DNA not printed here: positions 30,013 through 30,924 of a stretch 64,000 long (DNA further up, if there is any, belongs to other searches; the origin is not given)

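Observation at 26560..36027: GG-leader peptide and its PCAT/HlyD exporter sit next to a sigma factor, an anti-sigma-like TPR protein, a TPR-CHAT protease and a sensorless kinase: candidate peptide-signalling or regulated-proteolysis system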

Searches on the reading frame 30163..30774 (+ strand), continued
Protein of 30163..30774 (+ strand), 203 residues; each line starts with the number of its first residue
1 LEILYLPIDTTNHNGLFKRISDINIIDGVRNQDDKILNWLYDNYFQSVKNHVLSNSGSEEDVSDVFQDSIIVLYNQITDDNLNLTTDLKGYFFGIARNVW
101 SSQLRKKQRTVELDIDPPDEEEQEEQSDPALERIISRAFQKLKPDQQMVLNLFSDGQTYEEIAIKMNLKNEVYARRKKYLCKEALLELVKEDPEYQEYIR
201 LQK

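Call 35: find_encoding_contigs(protein=P0455, flank=9000, max_places=1)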
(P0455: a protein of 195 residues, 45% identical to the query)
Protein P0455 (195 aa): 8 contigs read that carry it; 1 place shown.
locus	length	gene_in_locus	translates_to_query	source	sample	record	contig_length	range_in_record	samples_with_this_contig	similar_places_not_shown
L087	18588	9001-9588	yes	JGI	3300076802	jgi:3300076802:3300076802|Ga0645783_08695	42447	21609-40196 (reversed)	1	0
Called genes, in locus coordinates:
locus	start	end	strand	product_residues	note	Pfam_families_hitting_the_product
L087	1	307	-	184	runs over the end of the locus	PF01966:HD (weak)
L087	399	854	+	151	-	PF01928:CYTH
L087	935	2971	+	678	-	PF11276:DUF3078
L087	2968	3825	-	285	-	PF01040:UbiA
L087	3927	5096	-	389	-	PF01609:DDE_Tnp_1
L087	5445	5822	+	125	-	PF08327:AHSA1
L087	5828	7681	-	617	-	-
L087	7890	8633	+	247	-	-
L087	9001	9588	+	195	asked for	PF04542:Sigma70_r2 (weak)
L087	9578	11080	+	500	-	-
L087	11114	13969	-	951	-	PF00515:TPR_1 (faint), PF13374:TPR_10 (faint), PF13424:TPR_12, PF07719:TPR_2 (faint), PF13181:TPR_8 (faint), PF13424:TPR_12 (weak), PF12770:CHAT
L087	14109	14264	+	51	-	-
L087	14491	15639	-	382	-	PF22020:RlmL_1st, PF02926:THUMP, PF01170:UPF0020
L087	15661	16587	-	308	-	PF00132:Hexapep (weak)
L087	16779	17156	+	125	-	PF08327:AHSA1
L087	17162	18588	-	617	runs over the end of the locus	-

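Call 38: find_encoding_contigs(protein=P0398, flank=9000, max_places=1)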
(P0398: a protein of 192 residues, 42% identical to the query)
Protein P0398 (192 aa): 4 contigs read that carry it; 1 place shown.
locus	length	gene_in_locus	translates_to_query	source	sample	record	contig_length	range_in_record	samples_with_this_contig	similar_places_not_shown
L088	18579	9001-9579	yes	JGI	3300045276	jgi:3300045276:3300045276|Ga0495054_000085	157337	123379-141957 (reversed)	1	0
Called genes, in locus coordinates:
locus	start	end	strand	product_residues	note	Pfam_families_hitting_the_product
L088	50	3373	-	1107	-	PF07517:SecA_DEAD, PF01043:SecA_PP_bind, PF00271:Helicase_C (weak), PF21090:P-loop_SecA, PF07516:SecA_SW, PF02810:SEC-C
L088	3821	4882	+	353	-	PF00180:Iso_dh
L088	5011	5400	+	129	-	-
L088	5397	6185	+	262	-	PF01966:HD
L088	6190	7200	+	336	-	-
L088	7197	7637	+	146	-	-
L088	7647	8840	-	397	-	PF00924:MS_channel_2nd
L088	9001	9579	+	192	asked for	PF04542:Sigma70_r2 (weak)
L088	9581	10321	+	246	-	PF07719:TPR_2 (faint), PF13174:TPR_6 (faint)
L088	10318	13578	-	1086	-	PF00515:TPR_1 (faint), PF07719:TPR_2 (faint), PF13181:TPR_8 (faint), PF24885:TPR_NPHP3 (faint), PF13424:TPR_12 (weak), PF17874:TPR_MalT, PF13424:TPR_12, PF12770:CHAT, +1 more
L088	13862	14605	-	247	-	PF00072:Response_reg, PF04397:LytTR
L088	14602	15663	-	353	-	PF06580:His_kinase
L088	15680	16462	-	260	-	PF22570:LiaF-TM, PF09922:LiaF-like_C (weak)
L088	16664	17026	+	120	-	-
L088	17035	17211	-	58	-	-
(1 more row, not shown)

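Call 39: find_encoding_contigs(protein=P0419, flank=9000, max_places=1)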
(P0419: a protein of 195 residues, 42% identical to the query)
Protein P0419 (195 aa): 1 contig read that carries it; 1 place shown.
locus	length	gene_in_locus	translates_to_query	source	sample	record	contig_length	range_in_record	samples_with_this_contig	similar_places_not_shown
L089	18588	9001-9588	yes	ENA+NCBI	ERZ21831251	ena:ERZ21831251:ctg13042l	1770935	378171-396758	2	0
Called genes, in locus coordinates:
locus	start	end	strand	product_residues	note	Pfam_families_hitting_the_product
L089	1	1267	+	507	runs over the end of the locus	PF01464:SLT, PF01476:LysM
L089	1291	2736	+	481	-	PF13472:Lipase_GDSL_2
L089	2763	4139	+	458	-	PF00657:Lipase_GDSL (weak), PF13472:Lipase_GDSL_2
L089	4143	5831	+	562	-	PF03062:MBOAT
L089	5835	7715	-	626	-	-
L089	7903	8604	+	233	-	-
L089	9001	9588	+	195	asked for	PF04542:Sigma70_r2 (weak)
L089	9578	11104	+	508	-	PF00515:TPR_1 (faint), PF07719:TPR_2 (faint)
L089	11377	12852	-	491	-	PF12770:CHAT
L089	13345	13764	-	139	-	PF00515:TPR_1 (faint), PF13181:TPR_8 (faint), PF13424:TPR_12 (faint), PF25063:ARM_TT21_C (weak)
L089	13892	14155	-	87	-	-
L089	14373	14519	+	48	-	-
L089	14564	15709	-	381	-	PF22020:RlmL_1st, PF02926:THUMP, PF01170:UPF0020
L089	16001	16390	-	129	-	-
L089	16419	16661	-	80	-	-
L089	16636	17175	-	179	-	PF13521:AAA_28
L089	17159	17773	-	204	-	PF04973:NMN_transporter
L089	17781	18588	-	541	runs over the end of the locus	PF00595:PDZ (weak), PF13180:PDZ_2, PF17820:PDZ_6, PF03572:Peptidase_S41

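Call 46: find_related_loci(query=A4, collection=metagenome_contigs, flank=10000)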
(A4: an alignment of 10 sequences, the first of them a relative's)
Query A4 (186 aa) in metagenome_contigs; peptide patterns used: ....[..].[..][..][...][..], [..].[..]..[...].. (x = any residue, [..] = any of these).
600 stretches matched a pattern (row limit reached: there are more); 344 encode a relative of the query (tblastn E <= 1e-3); the best 80 are kept; 80 distinct loci.
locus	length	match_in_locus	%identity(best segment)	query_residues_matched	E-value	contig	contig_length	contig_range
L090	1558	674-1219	45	5-184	2e-52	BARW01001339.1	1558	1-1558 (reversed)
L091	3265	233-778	43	5-184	4e-50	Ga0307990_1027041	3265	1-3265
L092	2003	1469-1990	44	12-183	2e-49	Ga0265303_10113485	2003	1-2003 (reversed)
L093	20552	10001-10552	43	5-185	4e-48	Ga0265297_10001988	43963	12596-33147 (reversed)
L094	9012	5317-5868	43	5-185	6e-47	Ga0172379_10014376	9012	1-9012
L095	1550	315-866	41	5-185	2e-48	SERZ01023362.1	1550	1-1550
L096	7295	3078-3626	40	1-181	2e-46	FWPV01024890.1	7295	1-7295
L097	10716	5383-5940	42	4-185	7e-46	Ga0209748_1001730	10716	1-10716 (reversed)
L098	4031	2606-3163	44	5-185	2e-44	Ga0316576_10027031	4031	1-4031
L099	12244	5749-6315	42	1-185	1e-44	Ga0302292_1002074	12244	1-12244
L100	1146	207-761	45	5-184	3e-46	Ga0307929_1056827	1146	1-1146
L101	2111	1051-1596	38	4-184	1e-43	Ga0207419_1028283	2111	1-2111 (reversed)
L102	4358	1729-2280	41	5-185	1e-43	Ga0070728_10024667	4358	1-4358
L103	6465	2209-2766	40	5-185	2e-43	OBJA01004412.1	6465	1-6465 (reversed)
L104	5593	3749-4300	41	1-183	2e-43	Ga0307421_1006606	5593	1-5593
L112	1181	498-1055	39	1-184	3e-43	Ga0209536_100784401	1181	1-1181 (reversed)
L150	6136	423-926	36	18-183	2e-36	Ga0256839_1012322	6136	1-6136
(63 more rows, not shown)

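Call 71: search_protein_families(library=pfam, proteins=[L087:7890-8633:+, L087:5828-7681:-, L089:7903-8604:+, L089:5835-7715:-, L084:9609-10073:+, L085:13848-15098:-], max_evalue=0.1)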
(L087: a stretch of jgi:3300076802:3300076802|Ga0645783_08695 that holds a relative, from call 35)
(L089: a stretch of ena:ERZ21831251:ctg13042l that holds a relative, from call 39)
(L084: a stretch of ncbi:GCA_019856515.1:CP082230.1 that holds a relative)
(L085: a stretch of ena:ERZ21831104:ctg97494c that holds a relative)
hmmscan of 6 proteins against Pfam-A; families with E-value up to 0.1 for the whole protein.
L087:7890-8633:+ (247 aa): 2 families
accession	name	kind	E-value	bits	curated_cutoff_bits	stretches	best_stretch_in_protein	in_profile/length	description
PF06160.17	EzrA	-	0.012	14.4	39.6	1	104-141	440-477/557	Septation ring formation regulator, EzrA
PF00372.24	Hemocyanin_M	-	0.051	13.2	20.8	1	97-165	6-63/268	Hemocyanin, copper containing domain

L087:5828-7681:- (617 aa): 0 families

L089:7903-8604:+ (233 aa): 1 family
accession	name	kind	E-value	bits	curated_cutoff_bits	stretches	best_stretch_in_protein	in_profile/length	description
PF03544.19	TonB_C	-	0.082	13.8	24.6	0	168-228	15-75/79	Gram-negative bacterial TonB protein C-terminal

L089:5835-7715:- (626 aa): 1 family
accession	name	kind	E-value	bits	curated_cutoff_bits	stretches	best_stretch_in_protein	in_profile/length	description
PF22631.2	PLCB1-4-like_EFh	-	0.026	15.2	27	0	36-60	44-68/69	Phosphoinositide phospholipase C beta1-4-like EF-hand domain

L084:9609-10073:+ (154 aa): 1 family
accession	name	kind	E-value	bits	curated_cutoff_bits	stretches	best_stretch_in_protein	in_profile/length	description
PF17408.7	MCD_N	-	0.045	14.3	22.4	0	76-139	12-71/85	Malonyl-CoA decarboxylase N-terminal domain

L085:13848-15098:- (416 aa): 11 families
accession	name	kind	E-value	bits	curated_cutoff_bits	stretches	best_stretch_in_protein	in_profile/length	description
PF18962.6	Por_Secre_tail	-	2e-09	38.1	27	1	333-402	1-65/75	Secretion system C-terminal sorting domain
PF17210.9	SdrD_B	-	4.2e-08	33.8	29.7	1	36-87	17-68/112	SdrD B-like domain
PF13620.12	CarboxypepD_reg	-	1.1e-07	32.5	32.3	1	37-86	8-57/82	Carboxypeptidase regulatory-like domain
PF17802.7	SpaA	-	4.8e-06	27.1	23.1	1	37-81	9-56/91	Prealbumin-like fold domain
PF13715.12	CarbopepD_reg_2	-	4.3e-05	23.9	32.2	1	30-85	2-52/88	CarboxypepD_reg-like domain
PF09430.16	EMC7_beta-sandw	-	0.0003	21.4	26.6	1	55-90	16-53/122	ER membrane protein complex subunit 7, beta-sandwich domain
PF23193.1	NOMO_3rd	-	0.00061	20.3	27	1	36-94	35-95/120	NOMO third transthyretin-like domain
PF14524.12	Wzt_C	-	0.0026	18.2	30.4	1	342-401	49-105/143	Wzt C-terminal domain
PF11974.14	bMG3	-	0.0057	17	34.9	1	39-95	24-86/103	Bacterial alpha-2-macroglobulin MG3 domain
PF13585.12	CHU_C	-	0.0073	16.8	27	1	348-405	23-76/86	CHU_C Type IX secretion signal domain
PF00404.24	Dockerin_1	-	0.019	15.6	22.9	1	92-130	10-48/57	Dockerin type I domain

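Call 76: search_protein_families(library=padloc, proteins=[L001:10585-13752:-, L001:14275-15024:+, window:30163-30774:+], max_evalue=0.001)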
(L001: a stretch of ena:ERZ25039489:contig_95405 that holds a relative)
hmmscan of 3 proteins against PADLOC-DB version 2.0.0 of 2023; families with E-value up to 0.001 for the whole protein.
L001:10585-13752:- (1055 aa): 1 family
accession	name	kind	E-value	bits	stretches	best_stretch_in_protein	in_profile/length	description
PDLC01169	TPR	-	0.00012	19.5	0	162-282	110-224/252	TPR repeats containing protein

L001:14275-15024:+ (249 aa): 0 families

window:30163-30774:+ (203 aa): 0 families

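Call 77: search_solved_structures(query=L001:10585-13752:-, max_evalue=0.01)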
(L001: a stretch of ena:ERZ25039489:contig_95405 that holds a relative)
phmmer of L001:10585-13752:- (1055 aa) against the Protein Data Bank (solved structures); distinct sequences matched with E-value up to 0.01: 45.
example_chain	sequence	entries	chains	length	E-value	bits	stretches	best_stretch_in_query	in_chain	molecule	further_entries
9qhb_A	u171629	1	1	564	2.2e-32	115.3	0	121-192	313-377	Engineered tetratricopeptide repeat protein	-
9qhc_A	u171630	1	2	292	1.3e-18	69.6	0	154-193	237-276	Engineered tetratricopeptide repeat protein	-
8bu0_A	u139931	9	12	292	2.3e-17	65.6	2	121-193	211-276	Consensus tetratricopeptide repeat protein | Crystal structure of an 8-repeat consensus TPR superhelix with Zinc. | Monomer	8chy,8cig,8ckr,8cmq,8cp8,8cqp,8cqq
8ch0_A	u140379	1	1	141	7.4e-10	40.7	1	121-192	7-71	Consensus tetratricopeptide repeat protein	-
2fo7_A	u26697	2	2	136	7.8e-10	40.7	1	121-192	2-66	SYNTHETIC CONSENSUS TPR PROTEIN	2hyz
5o01_A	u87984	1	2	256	4.1e-09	38.3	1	125-277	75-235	BKLC (bacterial kinesin-light chain-like)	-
5o09_1C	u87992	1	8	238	4.3e-09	38.2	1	125-276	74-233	Bacterial kinesin light chain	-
5oj8_A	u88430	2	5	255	4.1e-08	34.9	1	153-360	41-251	Kinesin light chain 1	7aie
5a6c_A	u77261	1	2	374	7e-08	34.2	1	161-275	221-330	G-PROTEIN-SIGNALING MODULATOR 2, AFADIN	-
3ro2_A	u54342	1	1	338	8.4e-08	33.9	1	161-272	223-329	G-protein-signaling modulator 2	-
4g2v_A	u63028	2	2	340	8.7e-08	33.9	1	161-272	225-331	G-protein-signaling modulator 2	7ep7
6hc2_A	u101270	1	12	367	8.7e-08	33.9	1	161-277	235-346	G-protein-signaling modulator 2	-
4wng_A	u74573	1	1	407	1e-07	33.6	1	161-268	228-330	G-protein-signaling modulator 2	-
3sf4_A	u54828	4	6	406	1.1e-07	33.6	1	161-235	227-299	G-protein-signaling modulator 2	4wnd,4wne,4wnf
3nf1_A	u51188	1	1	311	1.1e-07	33.6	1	161-360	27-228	Kinesin light chain 1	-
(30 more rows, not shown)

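Call 79: search_solved_structures(query=A7, max_evalue=1)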
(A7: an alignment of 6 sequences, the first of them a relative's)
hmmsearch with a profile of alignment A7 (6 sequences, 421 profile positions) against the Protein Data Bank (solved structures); distinct sequences matched with E-value up to 1: 1.
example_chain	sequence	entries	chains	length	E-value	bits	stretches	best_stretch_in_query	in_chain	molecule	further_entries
3f3x_A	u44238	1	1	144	0.57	12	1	117-219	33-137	Transcriptional regulator, marR family, putative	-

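Call 91: find_encoding_contigs(protein=window:30163-30774:+, flank=6000, max_places=2)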
Protein window:30163-30774:+ (203 aa): no gene with exactly this product is on record in the collection.

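Call 92: find_encoding_contigs(protein=P0001, flank=6500, max_places=2)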
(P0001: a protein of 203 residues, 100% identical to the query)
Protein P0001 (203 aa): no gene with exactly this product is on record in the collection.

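Call 93: list_cluster_members(proteins=[P0001])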
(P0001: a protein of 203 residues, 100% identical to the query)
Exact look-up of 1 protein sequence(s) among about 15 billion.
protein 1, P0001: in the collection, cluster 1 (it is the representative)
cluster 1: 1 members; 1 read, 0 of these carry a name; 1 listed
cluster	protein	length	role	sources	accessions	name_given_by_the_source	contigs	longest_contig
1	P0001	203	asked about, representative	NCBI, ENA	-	-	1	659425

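Call 100: search_protein_families(library=pfam, proteins=[L150:1725-3011:+, L150:4479-6104:+, L150:3756-4310:-, L150:3022-3756:-], max_evalue=0.001)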
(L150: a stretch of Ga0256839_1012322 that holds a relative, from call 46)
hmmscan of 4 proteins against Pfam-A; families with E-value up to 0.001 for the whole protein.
L150:1725-3011:+ (428 aa): 2 families
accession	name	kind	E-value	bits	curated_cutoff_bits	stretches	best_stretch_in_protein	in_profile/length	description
PF13437.12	HlyD_3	-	7.9e-10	39.9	22.2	1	288-384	2-96/106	HlyD family secretion protein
PF16576.10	HlyD_D23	-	0.0006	19.6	30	0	225-356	59-177/214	Barrel-sandwich domain of CusB or HlyD membrane-fusion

L150:4479-6104:+ (541 aa): 2 families
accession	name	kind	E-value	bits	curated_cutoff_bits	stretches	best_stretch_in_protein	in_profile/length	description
PF07884.19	VKOR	-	2.8e-14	53.8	27.5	1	164-287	4-130/134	Vitamin K epoxide reductase family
PF03412.21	Peptidase_C39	-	5.1e-10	39.7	22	1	9-125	18-132/133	Peptidase C39 family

L150:3756-4310:- (184 aa): 0 families

L150:3022-3756:- (244 aa): 1 family
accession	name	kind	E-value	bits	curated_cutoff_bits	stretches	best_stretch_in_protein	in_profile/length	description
PF13174.12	TPR_6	-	0.00019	22.3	26.3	0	200-222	4-26/33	Tetratricopeptide repeat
